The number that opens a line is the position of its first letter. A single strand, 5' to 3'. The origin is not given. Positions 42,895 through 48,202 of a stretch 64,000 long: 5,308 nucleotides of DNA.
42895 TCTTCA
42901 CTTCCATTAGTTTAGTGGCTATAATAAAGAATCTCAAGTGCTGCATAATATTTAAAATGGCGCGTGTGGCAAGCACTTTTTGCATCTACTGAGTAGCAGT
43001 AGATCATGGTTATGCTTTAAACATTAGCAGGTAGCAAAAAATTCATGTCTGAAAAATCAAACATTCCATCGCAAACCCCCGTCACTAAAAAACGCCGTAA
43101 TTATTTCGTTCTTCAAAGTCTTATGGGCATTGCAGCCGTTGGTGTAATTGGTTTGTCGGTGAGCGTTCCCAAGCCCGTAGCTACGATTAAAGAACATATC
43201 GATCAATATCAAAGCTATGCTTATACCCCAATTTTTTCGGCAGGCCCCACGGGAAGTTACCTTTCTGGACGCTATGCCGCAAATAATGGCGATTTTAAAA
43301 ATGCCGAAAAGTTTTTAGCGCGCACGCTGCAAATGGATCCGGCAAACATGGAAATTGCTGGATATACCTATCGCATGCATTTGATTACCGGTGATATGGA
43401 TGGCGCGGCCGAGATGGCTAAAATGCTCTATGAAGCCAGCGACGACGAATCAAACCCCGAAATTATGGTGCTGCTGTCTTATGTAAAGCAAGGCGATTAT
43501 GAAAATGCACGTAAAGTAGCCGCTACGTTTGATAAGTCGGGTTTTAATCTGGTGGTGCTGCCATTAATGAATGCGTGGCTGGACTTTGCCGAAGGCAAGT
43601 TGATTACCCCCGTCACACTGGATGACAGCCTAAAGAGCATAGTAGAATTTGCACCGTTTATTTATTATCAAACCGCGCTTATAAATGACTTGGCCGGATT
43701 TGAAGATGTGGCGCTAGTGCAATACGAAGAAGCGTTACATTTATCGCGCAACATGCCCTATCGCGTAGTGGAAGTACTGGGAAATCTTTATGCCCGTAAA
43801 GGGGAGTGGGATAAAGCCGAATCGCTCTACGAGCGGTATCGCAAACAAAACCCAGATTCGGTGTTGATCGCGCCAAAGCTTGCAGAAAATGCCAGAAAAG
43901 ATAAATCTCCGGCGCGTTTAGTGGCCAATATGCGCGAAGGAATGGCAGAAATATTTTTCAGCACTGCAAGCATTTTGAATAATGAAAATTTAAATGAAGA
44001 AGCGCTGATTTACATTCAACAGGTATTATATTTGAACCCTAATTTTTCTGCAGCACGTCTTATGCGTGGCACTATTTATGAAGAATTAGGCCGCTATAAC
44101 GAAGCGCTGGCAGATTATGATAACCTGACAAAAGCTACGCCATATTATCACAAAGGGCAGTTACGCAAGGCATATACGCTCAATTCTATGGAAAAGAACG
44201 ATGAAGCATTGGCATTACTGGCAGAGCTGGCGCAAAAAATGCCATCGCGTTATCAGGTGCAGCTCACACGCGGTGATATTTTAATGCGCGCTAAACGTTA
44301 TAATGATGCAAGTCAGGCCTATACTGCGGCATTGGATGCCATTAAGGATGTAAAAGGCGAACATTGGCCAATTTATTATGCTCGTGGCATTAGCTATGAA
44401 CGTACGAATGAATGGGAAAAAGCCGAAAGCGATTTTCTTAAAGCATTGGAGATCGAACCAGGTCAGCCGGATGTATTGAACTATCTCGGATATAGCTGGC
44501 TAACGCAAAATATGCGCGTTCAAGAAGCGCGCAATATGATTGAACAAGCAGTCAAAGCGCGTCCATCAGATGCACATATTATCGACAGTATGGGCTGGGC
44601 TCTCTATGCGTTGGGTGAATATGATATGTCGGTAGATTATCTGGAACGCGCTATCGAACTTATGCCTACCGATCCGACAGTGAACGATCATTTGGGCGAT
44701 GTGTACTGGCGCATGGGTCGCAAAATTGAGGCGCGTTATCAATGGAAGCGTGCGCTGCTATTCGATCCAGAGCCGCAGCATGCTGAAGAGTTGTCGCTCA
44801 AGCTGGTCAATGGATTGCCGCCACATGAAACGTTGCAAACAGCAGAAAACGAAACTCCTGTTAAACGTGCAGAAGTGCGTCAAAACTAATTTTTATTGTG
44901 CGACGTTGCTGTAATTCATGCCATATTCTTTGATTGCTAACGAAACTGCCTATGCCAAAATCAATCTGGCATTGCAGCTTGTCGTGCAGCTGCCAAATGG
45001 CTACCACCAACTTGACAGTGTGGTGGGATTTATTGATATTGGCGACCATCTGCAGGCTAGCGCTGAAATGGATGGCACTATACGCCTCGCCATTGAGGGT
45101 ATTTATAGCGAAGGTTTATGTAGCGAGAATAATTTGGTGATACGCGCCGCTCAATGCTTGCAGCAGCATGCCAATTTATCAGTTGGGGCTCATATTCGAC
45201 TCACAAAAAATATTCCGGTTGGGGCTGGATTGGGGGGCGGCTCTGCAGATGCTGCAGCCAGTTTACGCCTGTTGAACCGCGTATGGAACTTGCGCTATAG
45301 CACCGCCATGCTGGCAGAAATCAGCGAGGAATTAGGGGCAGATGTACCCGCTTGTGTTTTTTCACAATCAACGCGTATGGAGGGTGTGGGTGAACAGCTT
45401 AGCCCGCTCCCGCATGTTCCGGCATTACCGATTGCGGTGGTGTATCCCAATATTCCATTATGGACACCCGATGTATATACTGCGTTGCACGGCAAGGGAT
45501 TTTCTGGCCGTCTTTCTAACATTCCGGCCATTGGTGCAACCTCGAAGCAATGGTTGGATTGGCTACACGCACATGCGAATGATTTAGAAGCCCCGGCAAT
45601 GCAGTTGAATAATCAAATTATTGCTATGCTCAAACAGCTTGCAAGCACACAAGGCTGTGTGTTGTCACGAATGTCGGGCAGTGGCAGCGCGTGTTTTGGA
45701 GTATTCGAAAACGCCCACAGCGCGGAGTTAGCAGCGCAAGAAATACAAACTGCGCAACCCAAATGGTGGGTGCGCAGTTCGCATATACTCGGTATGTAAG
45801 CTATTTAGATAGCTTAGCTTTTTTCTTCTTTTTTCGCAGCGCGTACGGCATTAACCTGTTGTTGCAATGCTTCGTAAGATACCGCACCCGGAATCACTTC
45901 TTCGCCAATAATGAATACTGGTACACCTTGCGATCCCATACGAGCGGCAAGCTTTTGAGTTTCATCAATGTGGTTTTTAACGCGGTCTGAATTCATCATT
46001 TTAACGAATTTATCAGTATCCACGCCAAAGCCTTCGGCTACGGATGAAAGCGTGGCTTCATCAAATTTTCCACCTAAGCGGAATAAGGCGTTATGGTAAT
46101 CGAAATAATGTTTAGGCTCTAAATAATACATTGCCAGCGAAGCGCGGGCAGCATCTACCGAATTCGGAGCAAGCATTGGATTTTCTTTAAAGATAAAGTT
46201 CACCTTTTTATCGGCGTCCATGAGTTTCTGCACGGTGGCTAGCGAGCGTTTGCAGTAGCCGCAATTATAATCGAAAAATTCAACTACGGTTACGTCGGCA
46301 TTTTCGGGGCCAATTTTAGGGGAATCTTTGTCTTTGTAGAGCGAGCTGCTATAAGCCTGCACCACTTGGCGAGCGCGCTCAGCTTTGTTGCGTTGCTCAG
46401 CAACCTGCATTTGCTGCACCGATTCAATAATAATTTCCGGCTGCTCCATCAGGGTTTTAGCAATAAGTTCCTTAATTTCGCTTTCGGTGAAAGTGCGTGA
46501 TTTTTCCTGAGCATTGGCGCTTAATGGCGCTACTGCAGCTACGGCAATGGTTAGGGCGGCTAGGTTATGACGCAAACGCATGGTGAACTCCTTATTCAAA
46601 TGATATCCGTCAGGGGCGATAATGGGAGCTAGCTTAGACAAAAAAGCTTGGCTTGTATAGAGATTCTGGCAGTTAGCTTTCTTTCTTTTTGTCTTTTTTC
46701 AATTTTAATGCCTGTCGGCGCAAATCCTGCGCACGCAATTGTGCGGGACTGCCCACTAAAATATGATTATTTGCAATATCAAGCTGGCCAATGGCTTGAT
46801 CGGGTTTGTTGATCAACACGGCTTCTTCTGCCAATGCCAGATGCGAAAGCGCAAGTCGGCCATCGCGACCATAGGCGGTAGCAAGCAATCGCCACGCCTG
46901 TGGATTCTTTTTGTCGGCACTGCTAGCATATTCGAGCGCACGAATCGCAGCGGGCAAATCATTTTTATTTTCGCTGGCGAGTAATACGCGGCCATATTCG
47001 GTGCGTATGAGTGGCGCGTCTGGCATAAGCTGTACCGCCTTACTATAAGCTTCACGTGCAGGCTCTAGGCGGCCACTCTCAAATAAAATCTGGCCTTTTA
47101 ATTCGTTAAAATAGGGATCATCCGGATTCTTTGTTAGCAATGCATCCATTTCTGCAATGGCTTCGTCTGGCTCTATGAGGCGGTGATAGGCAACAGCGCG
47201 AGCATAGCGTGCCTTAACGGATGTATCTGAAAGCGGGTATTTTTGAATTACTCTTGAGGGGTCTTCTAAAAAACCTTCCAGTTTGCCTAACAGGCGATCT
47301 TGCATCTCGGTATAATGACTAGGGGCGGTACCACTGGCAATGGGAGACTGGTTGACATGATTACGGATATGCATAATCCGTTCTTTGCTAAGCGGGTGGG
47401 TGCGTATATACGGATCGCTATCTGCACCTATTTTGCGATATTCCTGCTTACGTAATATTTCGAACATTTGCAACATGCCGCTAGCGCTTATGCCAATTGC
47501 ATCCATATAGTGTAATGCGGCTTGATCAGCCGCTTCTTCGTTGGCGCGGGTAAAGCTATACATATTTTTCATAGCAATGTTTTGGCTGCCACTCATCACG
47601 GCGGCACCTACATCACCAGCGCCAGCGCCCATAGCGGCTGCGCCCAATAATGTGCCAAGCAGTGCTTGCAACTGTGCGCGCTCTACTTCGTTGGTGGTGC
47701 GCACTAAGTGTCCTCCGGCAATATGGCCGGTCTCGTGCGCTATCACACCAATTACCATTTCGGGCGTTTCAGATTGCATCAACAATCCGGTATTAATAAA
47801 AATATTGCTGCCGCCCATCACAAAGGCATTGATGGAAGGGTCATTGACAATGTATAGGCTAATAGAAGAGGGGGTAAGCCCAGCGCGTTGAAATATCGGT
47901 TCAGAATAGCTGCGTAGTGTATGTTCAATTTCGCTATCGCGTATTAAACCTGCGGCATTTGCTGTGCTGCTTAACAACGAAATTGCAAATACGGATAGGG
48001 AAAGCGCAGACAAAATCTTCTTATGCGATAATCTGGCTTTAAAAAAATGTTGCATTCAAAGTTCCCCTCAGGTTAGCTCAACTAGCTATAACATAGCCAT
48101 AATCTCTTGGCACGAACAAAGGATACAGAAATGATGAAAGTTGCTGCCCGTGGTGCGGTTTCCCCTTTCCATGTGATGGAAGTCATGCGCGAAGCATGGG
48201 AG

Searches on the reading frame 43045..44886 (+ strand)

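Call 79: search_protein_families(library=pfam, proteins=[window:43045-44886:+], max_evalue=0.00001)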
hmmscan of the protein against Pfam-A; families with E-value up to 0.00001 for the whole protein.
window:43045-44886:+ (614 aa): 17 families
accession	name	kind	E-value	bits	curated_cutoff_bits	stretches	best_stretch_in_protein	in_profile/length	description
PF07719.23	TPR_2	-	5.5e-42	138.9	27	0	443-473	3-33/34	Tetratricopeptide repeat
PF00515.34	TPR_1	-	7.5e-32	108.3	27.8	0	443-472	3-32/34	Tetratricopeptide repeat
PF13432.12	TPR_16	-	3.3e-28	98.2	32.7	0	381-432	9-60/65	Tetratricopeptide repeat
PF13428.12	TPR_14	-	2.7e-26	89.8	23.5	0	244-281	6-43/44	Tetratricopeptide repeat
PF13181.12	TPR_8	-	1.4e-24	84.5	25.7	0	516-541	7-32/34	Tetratricopeptide repeat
PF14559.12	TPR_19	-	2e-24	86.1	25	0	383-433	5-55/68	Tetratricopeptide repeat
PF13424.12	TPR_12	-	1.3e-19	70.6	30.1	1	405-470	5-74/77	Tetratricopeptide repeat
PF13371.12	TPR_9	-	1.1e-18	67.5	35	0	312-366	6-60/73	Tetratricopeptide repeat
PF13176.12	TPR_7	-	1.1e-17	63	27.9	0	245-264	5-24/36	Tetratricopeptide repeat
PF13414.12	TPR_11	-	9.3e-17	60.9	26.8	1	519-558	3-42/42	TPR repeat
PF13431.12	TPR_17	-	1.1e-16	60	24.4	0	324-355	2-33/34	Tetratricopeptide repeat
PF13174.12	TPR_6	-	9.4e-13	48.3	26.3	0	245-272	6-33/33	Tetratricopeptide repeat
PF23914.1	TPR_CcmH_CycH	-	1.3e-10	41.7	42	0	454-543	63-154/158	Cytochrome c-type biogenesis protein H TPR domain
PF09976.15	TPR_21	-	2.4e-09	37.7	25.5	0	373-435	117-178/193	Tetratricopeptide repeat-like domain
PF13374.12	TPR_10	-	9.6e-09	35.4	27.5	0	511-539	3-31/42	Tetratricopeptide repeat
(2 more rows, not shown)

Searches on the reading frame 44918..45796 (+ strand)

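Call 79: search_protein_families(library=pfam, proteins=[window:44918-45796:+], max_evalue=0.00001)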
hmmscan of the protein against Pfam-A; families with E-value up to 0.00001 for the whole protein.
window:44918-45796:+ (293 aa): 2 families
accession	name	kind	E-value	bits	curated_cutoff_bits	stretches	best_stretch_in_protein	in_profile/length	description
PF00288.32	GHMP_kinases_N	-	1.9e-19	70.1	22.3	1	72-149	1-86/87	GHMP kinases N terminal domain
PF08544.19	GHMP_kinases_C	-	1.6e-07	32.1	21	1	219-278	21-81/85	GHMP kinases C terminal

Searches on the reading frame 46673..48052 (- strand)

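Call 79: search_protein_families(library=pfam, proteins=[window:46673-48052:-], max_evalue=0.00001)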
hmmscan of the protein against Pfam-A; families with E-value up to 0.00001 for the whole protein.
window:46673-48052:- (459 aa): 8 families
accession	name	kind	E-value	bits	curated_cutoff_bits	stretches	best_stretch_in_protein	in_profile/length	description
PF01435.24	Peptidase_M48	-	2.6e-26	93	20.3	1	46-231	7-184/186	Peptidase family M48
PF14559.12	TPR_19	-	1.2e-12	48.4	25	0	278-322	24-68/68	Tetratricopeptide repeat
PF13432.12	TPR_16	-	9.2e-12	45.6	32.7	1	284-347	2-65/65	Tetratricopeptide repeat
PF23914.1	TPR_CcmH_CycH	-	3e-11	43.9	42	1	306-401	43-138/158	Cytochrome c-type biogenesis protein H TPR domain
PF13414.12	TPR_11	-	2.5e-10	40.3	26.8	0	320-356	1-37/42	TPR repeat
PF13428.12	TPR_14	-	3.1e-08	33.9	23.5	0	280-321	2-43/44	Tetratricopeptide repeat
PF07719.23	TPR_2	-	2.3e-07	30.9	27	0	318-345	6-33/34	Tetratricopeptide repeat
PF13431.12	TPR_17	-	2.5e-07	30.9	24.4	0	375-401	4-30/34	Tetratricopeptide repeat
